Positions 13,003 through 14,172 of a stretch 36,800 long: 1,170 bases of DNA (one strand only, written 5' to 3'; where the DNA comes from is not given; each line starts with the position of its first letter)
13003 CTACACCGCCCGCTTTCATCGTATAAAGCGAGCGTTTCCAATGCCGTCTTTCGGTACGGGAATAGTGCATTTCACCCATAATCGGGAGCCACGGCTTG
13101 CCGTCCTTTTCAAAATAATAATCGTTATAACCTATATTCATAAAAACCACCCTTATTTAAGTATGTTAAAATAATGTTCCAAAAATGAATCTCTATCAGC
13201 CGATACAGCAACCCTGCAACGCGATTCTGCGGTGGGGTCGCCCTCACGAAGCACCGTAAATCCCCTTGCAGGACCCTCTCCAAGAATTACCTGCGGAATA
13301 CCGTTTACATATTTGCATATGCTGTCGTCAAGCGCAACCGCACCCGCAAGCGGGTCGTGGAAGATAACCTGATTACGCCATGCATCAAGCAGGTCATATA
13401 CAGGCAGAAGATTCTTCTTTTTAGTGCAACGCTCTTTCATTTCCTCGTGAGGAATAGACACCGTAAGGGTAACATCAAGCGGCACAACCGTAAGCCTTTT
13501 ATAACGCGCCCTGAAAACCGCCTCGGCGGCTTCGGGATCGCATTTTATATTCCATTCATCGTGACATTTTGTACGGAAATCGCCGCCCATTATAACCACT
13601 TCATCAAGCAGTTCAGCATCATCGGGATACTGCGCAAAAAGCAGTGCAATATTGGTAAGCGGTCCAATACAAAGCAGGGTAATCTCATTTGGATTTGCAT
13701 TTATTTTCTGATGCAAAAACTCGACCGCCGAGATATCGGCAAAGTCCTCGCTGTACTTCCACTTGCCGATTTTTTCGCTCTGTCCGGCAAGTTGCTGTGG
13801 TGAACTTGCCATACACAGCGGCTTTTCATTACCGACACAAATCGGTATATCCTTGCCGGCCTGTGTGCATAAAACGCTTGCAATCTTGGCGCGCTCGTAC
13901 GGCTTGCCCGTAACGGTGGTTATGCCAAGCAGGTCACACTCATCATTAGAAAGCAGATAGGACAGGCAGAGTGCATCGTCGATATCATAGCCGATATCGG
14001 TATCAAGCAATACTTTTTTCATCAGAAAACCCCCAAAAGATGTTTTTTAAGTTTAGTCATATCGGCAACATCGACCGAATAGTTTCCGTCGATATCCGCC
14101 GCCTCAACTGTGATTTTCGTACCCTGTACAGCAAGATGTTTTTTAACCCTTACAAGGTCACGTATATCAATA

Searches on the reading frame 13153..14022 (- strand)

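Call 6: search_protein_families(library=pfam, proteins=[window:13153-14022:-], max_evalue=0.001)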
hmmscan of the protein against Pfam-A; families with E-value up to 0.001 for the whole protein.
window:13153-14022:- (289 aa): 1 family
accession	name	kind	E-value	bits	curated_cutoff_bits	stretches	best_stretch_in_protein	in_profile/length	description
PF01156.24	IU_nuc_hydro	-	2.4e-56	192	34.2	1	4-282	1-297/297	Inosine-uridine preferring nucleoside hydrolase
